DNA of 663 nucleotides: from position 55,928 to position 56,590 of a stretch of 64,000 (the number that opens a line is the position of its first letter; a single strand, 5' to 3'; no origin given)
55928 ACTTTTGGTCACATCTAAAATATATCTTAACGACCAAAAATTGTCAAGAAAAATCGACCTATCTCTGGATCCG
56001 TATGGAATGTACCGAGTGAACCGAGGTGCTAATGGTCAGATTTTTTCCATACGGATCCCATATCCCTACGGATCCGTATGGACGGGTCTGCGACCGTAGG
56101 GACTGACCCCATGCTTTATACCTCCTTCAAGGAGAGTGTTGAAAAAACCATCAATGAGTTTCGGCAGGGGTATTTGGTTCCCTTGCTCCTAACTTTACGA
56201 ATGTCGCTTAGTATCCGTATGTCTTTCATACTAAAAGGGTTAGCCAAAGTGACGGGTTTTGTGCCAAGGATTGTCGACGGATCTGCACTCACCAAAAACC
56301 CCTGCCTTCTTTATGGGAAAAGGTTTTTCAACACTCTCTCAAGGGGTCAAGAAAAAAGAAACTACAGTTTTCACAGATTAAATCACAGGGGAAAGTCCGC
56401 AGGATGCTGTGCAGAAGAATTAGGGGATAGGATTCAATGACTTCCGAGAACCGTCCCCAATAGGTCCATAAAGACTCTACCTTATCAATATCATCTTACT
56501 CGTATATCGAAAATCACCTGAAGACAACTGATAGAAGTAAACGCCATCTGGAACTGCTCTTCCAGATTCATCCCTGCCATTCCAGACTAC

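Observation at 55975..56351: One small element inserted inside another: a 207-bp MITE with TSD, and its empty site visible in a paralogous copy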

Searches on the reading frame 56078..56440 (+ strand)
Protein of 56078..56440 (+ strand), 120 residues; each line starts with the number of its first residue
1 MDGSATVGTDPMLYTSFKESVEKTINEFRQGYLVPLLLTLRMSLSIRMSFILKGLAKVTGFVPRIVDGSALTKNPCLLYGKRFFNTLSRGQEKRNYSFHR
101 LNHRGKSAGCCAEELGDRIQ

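Call 13: find_homologous_proteins(query=window:56078-56440:+, max_evalue=0.01)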
Query window:56078-56440:+: 2 candidates shared short words with the query, none scored E <= 0.01.
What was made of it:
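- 56132..56338 (.): 207-bp MITE (non-autonomous, IS1182-type termini), present only in this strain at this locus. The ORF running through it has no homologues (call 13).
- The ORF through the element has no homologues (call 13).
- Tried and rejected: No hits (call 13).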

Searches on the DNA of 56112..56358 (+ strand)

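Call 19: search_dna_similar(query=window:56112-56358:+, collection=plasmids, mode=distant, max_evalue=10, max_rows=30)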
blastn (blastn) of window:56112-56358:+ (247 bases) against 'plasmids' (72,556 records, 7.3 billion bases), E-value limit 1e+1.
Records with a match: 4; places in all: 4; records where one place covers at least 80% of the query: 0.
Best place of each record, by identity: 90-95% 1; 80-90% 3.
By first word of the organism name: Enterococcus 3; Mycolicibacterium 1.
By predicted mobility (MOB-suite, as given by PLSDB): non-mobilizable 3; mobilizable 1.
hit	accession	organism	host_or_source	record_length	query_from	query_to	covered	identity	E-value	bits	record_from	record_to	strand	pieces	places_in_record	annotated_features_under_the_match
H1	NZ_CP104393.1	Enterococcus raffinosus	fermented food (Meju)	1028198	33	67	14%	85.7%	3e+0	39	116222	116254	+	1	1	record has no annotation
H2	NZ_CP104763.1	Enterococcus raffinosus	-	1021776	33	67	14%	85.7%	3e+0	39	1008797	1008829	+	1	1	record has no annotation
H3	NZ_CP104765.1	Enterococcus raffinosus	Homo sapiens,urine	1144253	33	67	14%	85.7%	3e+0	39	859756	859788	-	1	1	record has no annotation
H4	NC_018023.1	Mycolicibacterium chubuense NBB4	-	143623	7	37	13%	90.3%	2e-1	44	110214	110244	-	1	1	none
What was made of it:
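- Tried and rejected: Only chance hits (call 19).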
